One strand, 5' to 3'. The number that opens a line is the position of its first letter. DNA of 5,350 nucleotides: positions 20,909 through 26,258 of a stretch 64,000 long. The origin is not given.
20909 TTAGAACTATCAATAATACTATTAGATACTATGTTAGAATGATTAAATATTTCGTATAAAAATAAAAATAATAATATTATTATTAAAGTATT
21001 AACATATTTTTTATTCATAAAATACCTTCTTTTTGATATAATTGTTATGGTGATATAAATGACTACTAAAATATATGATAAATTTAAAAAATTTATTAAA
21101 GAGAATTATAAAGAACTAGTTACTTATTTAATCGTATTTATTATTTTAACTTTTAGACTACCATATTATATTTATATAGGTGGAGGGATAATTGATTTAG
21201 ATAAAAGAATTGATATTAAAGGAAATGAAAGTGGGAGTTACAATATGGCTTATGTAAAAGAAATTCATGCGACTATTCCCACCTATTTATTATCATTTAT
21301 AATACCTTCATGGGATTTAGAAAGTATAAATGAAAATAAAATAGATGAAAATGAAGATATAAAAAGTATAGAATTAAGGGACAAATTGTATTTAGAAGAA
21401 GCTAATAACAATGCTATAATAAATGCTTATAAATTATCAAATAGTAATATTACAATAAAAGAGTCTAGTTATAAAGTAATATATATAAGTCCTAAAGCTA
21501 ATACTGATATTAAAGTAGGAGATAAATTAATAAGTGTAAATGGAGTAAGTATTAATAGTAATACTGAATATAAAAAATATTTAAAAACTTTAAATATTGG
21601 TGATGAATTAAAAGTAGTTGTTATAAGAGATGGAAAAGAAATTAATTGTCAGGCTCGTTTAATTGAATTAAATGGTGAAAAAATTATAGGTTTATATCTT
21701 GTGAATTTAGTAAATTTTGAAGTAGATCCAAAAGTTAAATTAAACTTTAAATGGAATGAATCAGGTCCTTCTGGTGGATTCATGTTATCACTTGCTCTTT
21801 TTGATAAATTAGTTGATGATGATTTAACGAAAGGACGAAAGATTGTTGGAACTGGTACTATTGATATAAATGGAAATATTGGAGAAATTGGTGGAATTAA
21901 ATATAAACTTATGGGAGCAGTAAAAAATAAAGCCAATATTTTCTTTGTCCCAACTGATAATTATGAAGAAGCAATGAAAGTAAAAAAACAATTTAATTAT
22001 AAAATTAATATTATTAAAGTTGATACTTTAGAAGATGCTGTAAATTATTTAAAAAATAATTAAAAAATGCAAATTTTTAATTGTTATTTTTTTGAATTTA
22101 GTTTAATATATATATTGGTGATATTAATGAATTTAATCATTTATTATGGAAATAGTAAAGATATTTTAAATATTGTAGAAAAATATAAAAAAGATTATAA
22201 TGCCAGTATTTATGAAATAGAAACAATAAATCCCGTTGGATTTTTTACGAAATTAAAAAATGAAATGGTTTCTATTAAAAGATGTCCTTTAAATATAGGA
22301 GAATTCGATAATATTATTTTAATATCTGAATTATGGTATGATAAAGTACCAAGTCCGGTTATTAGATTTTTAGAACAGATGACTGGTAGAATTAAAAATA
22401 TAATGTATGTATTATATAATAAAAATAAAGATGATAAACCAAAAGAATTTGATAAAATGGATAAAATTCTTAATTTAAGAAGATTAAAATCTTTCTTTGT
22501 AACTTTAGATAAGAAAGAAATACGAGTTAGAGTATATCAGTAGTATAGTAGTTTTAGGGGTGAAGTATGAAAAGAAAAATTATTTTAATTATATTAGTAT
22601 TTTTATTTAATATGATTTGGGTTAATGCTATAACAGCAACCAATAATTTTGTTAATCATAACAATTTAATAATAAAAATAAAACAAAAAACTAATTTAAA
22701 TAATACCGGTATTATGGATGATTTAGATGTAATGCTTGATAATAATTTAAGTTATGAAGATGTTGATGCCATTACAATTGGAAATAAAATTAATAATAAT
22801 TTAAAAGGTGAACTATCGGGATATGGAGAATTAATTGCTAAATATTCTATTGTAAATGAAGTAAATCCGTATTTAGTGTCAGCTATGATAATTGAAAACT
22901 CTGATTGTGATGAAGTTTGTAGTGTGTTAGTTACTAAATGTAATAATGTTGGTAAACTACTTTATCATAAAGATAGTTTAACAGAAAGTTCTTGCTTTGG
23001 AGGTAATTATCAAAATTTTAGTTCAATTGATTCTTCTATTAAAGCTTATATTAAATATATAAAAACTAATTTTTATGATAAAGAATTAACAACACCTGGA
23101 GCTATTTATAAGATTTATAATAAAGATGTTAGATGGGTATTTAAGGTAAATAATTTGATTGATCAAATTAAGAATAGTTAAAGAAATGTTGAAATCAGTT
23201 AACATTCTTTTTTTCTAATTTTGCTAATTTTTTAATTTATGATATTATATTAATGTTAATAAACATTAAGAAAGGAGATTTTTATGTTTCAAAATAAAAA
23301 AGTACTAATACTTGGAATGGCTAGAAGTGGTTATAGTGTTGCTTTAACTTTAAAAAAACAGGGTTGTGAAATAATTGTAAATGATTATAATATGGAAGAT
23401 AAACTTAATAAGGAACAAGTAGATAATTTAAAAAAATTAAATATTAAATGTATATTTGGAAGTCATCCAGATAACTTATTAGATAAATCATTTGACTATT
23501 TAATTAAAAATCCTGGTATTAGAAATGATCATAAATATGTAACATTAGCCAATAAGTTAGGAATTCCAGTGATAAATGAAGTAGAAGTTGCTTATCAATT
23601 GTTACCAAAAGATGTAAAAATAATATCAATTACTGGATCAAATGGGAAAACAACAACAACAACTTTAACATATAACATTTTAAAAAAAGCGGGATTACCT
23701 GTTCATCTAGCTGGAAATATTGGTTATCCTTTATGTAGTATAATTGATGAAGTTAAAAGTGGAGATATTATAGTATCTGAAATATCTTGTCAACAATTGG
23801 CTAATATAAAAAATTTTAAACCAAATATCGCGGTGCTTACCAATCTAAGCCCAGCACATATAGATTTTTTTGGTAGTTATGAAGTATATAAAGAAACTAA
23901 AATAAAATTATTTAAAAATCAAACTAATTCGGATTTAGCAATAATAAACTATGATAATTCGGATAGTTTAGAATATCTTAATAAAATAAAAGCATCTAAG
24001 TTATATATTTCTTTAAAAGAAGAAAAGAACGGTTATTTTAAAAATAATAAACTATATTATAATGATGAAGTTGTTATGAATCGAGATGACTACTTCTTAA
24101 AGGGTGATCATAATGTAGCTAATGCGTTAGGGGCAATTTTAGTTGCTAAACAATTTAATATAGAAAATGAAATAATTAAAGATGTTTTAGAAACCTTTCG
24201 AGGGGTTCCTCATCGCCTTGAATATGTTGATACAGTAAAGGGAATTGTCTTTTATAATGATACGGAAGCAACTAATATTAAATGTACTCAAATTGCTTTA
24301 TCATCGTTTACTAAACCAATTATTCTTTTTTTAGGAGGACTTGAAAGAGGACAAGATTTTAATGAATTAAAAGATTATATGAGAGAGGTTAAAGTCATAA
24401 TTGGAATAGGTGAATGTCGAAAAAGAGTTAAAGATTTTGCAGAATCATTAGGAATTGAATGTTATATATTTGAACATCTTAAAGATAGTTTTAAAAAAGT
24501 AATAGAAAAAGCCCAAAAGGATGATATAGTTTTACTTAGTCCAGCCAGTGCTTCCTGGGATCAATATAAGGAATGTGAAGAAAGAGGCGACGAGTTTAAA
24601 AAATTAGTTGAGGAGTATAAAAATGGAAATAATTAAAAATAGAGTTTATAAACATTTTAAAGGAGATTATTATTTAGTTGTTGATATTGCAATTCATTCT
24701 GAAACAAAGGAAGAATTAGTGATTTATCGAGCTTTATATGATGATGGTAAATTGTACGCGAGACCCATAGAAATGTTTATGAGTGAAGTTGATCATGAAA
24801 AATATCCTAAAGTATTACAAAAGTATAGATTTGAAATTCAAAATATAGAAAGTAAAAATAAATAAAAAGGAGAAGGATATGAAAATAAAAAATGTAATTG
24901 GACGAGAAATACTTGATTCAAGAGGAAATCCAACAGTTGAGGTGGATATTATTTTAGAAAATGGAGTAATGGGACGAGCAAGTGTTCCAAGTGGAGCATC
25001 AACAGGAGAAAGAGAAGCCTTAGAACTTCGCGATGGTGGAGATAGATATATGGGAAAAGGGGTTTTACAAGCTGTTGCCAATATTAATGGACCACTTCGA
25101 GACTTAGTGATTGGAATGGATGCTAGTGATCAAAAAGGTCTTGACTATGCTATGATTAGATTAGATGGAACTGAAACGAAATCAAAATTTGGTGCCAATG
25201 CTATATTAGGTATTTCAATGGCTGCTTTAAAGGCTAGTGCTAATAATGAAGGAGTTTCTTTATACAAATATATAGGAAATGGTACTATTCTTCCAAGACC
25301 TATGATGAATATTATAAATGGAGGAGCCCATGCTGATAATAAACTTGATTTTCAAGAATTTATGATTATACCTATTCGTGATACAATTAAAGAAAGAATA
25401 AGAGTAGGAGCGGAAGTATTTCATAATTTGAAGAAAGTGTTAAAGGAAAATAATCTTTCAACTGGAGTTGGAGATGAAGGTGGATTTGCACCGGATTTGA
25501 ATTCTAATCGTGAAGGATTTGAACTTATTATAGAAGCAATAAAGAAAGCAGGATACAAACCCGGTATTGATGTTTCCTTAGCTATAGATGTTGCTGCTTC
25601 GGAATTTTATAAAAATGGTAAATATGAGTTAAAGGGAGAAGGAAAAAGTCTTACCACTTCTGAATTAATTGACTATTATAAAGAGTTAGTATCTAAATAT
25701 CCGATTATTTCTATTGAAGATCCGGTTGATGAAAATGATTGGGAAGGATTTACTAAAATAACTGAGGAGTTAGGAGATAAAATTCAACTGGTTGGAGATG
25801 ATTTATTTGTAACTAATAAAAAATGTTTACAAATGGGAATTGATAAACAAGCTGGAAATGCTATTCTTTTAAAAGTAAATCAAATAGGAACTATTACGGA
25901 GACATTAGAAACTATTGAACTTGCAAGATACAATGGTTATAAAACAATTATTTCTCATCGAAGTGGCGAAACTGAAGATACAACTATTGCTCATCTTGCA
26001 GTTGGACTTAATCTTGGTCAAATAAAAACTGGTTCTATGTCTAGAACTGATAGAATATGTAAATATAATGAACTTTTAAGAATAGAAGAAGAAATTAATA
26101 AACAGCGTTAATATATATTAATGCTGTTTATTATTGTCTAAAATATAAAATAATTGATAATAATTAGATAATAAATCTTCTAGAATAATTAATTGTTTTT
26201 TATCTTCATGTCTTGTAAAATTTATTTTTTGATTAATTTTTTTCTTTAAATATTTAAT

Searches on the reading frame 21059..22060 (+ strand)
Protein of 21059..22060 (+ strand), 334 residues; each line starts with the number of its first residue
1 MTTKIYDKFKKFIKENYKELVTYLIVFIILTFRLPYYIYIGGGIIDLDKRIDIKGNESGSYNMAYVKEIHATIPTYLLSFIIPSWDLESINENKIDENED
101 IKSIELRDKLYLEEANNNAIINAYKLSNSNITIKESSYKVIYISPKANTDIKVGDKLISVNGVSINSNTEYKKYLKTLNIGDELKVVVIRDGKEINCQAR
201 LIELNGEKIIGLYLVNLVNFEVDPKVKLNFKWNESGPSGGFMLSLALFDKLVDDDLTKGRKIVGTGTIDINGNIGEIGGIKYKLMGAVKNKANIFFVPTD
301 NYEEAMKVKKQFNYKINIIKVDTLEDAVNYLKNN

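Call 84: search_protein_families(library=pfam, proteins=[window:21059-22060:+], max_evalue=0.00001)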
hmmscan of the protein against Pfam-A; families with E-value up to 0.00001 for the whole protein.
window:21059-22060:+ (334 aa): 3 families
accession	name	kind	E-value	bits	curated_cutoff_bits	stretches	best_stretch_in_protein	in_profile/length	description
PF05362.19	Lon_C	-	1e-10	42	21.1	1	235-329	108-200/205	Lon protease (S16) C-terminal proteolytic domain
PF13180.12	PDZ_2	-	3.4e-10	40.5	27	1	139-198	18-77/80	PDZ domain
PF00595.29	PDZ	-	1.4e-06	29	23.2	0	146-188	37-80/81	PDZ domain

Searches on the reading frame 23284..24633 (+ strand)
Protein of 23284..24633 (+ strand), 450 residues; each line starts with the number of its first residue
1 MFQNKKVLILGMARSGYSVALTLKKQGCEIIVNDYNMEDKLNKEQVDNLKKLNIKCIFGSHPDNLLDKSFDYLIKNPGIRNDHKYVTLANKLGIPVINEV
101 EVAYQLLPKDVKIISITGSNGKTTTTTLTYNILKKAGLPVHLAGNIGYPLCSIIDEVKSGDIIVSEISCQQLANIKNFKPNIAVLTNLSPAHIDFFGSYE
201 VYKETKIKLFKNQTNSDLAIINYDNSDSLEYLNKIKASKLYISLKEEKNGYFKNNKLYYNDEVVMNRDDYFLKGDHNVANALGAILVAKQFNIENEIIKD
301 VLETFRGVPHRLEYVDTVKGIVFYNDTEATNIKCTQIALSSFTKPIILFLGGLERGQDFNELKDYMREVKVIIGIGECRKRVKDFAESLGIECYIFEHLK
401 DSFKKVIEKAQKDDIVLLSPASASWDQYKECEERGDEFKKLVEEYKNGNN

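Call 84: search_protein_families(library=pfam, proteins=[window:23284-24633:+], max_evalue=0.00001)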
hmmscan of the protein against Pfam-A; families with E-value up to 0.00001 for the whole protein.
window:23284-24633:+ (450 aa): 3 families
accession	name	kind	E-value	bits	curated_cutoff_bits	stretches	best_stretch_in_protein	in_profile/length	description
PF08245.18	Mur_ligase_M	-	2.2e-33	116.4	24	1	116-288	1-200/200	Mur ligase middle domain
PF02875.26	Mur_ligase_C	-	8.3e-10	40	28.4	1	310-421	1-126/127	Mur ligase, glutamate ligase domain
PF21799.2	MurD-like_N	-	7.2e-09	36.3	27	1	5-97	1-87/88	Mur ligase MurD-like, N-terminal domain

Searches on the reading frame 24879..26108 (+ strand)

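Call 84: search_protein_families(library=pfam, proteins=[window:24879-26108:+], max_evalue=0.00001)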
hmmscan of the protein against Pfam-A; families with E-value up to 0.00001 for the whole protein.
window:24879-26108:+ (410 aa): 3 families
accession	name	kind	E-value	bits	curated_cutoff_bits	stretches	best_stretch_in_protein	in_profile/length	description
PF00113.28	Enolase_C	-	2.7e-125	418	21.5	1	137-408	3-283/296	Enolase, C-terminal TIM barrel domain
PF03952.21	Enolase_N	-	3.6e-55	186.1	35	1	3-132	1-131/131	Enolase, N-terminal domain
PF13378.12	MR_MLE_C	-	2.3e-06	27.9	29.4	1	258-385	55-177/219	Enolase C-terminal domain-like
